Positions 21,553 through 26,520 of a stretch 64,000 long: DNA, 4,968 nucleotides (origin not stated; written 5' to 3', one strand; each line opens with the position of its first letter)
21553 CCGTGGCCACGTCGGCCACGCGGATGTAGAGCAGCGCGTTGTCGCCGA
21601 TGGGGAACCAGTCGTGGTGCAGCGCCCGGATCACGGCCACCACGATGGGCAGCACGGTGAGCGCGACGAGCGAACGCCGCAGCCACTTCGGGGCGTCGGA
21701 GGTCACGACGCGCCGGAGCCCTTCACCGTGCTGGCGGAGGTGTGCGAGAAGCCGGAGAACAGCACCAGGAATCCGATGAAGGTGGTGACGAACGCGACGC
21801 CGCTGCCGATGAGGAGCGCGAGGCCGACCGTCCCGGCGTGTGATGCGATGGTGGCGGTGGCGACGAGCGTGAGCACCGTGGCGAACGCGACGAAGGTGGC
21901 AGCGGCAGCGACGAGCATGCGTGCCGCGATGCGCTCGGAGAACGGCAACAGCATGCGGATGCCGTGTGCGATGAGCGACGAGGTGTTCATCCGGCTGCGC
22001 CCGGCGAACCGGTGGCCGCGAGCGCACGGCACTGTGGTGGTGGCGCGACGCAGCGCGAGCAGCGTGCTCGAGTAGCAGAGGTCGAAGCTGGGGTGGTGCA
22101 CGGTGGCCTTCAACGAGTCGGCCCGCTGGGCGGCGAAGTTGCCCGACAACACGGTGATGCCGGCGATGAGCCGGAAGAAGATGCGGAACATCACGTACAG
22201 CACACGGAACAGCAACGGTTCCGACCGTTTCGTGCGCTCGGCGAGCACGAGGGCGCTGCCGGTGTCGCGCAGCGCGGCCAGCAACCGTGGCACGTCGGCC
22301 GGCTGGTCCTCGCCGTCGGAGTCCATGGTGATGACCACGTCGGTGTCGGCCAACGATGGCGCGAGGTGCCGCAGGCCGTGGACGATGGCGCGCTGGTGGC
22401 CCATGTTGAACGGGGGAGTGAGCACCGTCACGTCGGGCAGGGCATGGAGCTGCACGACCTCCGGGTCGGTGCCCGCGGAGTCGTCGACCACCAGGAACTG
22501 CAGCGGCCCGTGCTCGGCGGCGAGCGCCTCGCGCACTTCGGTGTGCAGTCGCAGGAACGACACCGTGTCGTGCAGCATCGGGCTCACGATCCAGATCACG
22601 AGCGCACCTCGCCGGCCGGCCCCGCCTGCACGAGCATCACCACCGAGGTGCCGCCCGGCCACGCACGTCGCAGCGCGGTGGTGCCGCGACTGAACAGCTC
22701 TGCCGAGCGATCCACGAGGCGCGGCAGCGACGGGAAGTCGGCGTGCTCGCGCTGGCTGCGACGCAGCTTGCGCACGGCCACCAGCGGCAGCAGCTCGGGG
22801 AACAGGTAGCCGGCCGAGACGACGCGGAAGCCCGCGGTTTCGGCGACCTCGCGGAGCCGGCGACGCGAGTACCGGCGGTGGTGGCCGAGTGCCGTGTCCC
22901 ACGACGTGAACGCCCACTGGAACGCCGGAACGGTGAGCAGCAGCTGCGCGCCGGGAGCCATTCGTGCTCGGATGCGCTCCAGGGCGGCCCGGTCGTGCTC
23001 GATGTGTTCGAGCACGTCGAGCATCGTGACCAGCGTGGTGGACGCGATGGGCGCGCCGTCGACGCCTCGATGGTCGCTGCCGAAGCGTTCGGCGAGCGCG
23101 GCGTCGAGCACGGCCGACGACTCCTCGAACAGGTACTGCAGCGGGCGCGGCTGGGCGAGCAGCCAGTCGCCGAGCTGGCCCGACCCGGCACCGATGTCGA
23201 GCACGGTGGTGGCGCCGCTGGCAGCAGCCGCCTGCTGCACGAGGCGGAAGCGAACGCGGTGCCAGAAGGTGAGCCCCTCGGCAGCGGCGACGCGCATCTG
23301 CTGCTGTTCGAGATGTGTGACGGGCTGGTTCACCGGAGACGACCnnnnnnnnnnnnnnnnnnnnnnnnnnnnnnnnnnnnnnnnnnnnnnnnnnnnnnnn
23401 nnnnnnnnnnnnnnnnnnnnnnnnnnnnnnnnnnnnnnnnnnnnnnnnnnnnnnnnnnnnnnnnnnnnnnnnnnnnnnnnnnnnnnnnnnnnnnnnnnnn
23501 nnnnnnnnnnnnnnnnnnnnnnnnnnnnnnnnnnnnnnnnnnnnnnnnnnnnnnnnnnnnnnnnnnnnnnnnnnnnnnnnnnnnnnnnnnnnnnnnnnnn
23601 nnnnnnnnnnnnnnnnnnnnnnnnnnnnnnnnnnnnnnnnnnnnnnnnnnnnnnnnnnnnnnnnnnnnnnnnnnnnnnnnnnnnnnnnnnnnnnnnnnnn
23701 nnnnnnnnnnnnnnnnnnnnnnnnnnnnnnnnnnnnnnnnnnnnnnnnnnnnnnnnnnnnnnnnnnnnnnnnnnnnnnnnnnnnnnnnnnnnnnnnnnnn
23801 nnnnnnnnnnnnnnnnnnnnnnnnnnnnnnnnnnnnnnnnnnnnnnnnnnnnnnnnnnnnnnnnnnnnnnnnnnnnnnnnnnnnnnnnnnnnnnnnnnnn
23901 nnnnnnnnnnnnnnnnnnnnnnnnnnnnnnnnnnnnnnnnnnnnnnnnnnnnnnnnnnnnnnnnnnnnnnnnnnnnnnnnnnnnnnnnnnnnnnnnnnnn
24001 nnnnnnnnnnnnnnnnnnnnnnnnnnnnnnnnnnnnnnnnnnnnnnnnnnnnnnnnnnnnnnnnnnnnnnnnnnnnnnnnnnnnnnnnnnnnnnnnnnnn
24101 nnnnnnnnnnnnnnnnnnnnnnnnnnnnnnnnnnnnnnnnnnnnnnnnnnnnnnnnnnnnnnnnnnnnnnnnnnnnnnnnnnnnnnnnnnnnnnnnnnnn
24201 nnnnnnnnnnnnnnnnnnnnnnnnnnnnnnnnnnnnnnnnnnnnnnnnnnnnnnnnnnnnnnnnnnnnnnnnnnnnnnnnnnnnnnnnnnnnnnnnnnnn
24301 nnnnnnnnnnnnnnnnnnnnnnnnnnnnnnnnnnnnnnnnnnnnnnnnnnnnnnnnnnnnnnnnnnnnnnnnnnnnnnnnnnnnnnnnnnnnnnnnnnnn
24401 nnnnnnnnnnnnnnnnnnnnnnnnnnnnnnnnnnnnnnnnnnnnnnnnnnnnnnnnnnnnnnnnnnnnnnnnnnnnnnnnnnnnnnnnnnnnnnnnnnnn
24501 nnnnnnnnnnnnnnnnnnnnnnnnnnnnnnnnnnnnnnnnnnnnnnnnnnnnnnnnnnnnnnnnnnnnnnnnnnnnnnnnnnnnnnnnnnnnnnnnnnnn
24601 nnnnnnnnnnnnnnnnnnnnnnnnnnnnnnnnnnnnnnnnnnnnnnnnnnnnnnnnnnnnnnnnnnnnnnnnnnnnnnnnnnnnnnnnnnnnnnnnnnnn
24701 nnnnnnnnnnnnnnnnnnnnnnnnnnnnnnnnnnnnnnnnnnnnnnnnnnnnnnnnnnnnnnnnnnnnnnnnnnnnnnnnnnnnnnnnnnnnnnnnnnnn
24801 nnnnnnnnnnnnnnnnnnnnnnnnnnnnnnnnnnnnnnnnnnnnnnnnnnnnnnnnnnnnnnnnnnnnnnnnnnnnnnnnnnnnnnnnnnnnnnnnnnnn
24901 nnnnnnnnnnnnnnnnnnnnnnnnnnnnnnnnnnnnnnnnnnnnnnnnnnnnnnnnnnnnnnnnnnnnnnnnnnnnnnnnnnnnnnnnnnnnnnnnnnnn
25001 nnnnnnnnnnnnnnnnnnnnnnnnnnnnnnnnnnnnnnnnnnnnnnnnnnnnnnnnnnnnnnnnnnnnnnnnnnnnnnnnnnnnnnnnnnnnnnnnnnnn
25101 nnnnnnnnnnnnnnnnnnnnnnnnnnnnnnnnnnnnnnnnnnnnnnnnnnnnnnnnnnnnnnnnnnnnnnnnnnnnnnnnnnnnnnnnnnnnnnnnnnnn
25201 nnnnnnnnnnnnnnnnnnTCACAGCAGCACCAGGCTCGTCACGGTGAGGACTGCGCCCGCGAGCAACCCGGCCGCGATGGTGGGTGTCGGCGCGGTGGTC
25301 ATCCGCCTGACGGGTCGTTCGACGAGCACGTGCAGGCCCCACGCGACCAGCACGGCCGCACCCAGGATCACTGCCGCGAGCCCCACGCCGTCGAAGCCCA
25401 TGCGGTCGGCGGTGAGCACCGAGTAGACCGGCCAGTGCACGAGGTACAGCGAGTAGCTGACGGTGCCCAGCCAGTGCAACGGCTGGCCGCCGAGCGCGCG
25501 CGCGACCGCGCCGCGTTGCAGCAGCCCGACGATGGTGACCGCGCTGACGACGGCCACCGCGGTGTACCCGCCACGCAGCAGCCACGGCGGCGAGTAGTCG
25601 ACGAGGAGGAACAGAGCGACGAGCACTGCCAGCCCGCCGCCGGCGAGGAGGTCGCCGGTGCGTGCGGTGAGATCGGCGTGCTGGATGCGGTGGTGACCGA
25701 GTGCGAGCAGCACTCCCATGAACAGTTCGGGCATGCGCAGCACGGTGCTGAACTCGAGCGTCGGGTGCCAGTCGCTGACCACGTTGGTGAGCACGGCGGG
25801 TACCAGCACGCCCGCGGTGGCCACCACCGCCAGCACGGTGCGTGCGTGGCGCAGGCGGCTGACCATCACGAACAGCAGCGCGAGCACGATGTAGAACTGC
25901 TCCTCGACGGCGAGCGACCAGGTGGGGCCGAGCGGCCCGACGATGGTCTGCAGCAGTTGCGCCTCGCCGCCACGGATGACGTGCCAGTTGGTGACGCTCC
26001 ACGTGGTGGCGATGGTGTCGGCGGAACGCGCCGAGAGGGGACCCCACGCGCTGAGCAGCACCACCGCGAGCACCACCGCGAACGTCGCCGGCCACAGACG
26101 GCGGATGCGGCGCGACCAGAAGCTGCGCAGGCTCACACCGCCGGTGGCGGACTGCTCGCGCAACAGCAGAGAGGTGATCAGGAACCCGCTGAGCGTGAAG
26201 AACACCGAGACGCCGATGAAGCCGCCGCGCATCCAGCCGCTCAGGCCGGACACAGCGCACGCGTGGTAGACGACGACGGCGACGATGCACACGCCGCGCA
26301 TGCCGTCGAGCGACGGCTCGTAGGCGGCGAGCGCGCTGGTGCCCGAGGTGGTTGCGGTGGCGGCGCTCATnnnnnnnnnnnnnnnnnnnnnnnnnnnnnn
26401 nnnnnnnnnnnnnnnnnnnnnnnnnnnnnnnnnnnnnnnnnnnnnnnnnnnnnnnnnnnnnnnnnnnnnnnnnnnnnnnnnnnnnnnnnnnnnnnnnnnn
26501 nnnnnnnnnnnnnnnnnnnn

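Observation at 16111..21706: Three adjacent paralogs of an unnamed ~600-aa membrane-protein family (possible new GT-C family)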

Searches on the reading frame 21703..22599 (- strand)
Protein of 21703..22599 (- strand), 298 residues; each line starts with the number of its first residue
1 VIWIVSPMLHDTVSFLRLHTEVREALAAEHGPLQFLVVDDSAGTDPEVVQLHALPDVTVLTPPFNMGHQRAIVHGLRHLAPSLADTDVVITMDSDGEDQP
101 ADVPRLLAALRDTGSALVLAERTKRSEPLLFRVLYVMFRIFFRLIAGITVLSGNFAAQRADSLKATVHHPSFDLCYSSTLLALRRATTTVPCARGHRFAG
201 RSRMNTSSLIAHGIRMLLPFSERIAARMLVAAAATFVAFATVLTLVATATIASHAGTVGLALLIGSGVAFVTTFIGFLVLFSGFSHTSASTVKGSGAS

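Call 15: search_protein_families(library=pfam, proteins=[window:21703-22599:-], max_evalue=0.01)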
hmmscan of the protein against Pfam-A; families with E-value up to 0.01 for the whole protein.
window:21703-22599:- (298 aa): 1 family
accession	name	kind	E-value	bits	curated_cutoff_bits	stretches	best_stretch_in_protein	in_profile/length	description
PF00535.33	Glycos_transf_2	-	1.2e-13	51.7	23.3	1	24-157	19-158/168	Glycosyl transferase family 2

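Call 36: search_solved_structures(query=window:21703-22455:-, max_evalue=0.001)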
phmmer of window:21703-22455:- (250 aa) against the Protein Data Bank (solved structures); distinct sequences matched with E-value up to 0.001: 0.

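Call 37: search_protein_families(library=ncbifam, proteins=[window:21703-22599:-], max_evalue=0.001)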
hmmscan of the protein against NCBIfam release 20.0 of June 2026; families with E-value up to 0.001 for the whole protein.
window:21703-22599:- (298 aa): 3 families
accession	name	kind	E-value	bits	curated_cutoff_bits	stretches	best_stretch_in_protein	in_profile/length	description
NF058614.1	PPMAGASynPpgS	equivalog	4.1e-05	23.1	370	1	3-146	3-136/226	polyprenyl-phospho-N-acetylgalactosaminyl synthase PpgS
NF047588.1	GlcsyltransPgfSStrep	equivalog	6e-05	22.4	500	1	16-248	17-248/308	glycosyltransferase PgfS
NF007986.1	PRK10714.1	equivalog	0.00015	20.9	529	1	55-142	63-146/316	undecaprenyl-phosphate 4-deoxy-4-formamido-L-arabinose transferase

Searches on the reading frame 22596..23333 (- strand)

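Call 15: search_protein_families(library=pfam, proteins=[window:22596-23333:-], max_evalue=0.01)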
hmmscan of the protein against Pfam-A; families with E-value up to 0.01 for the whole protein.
window:22596-23333:- (245 aa): 3 families
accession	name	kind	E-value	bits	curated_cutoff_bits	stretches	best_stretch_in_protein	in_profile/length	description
PF13489.12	Methyltransf_23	-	8e-16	58.6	27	1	30-173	11-163/164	Methyltransferase domain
PF08242.18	Methyltransf_12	-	2e-09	38.5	30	1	45-130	1-97/98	Methyltransferase domain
PF24675.1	NpmA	-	0.0015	18.3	60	0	112-180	115-186/214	16S rRNA (adenine(1408)-N(1))-methyltransferase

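Call 37: search_protein_families(library=ncbifam, proteins=[window:22596-23333:-], max_evalue=0.001)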
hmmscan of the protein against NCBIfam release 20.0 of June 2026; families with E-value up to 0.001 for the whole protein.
window:22596-23333:- (245 aa): 1 family
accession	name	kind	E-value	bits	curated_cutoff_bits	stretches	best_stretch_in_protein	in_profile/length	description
TIGR04074.1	bacter_Hen1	equivalog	3.1e-06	26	340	0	10-62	252-304/462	3' terminal RNA ribose 2'-O-methyltransferase Hen1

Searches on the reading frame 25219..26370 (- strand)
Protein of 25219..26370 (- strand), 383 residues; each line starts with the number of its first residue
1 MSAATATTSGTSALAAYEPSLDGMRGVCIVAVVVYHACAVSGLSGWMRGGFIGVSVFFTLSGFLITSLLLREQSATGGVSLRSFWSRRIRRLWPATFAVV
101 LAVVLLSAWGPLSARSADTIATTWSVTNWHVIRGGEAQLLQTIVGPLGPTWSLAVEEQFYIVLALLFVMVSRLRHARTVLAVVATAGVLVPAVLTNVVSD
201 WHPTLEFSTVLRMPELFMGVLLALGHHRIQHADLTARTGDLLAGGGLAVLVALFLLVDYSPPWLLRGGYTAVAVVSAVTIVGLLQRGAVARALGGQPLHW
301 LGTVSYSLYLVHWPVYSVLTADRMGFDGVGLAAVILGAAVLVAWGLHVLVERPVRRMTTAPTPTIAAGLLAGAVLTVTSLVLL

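Call 15: search_protein_families(library=pfam, proteins=[window:25219-26370:-], max_evalue=0.01)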
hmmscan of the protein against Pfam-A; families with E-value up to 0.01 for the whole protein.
window:25219-26370:- (383 aa): 1 family
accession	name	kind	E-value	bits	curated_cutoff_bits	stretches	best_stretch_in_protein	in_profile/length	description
PF01757.29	Acyl_transf_3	-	6.2e-33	114.7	31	1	20-346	3-324/326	Acyltransferase domain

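Call 37: search_protein_families(library=ncbifam, proteins=[window:25219-26370:-], max_evalue=0.001)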
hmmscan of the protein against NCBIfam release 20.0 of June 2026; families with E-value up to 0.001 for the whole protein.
window:25219-26370:- (383 aa): 1 family
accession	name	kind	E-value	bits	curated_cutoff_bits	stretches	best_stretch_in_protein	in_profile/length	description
NF058601.1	ActlTfSucTMsmeg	equivalog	2.3e-19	69.3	1275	1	3-363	17-389/723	acetyltransferase SucT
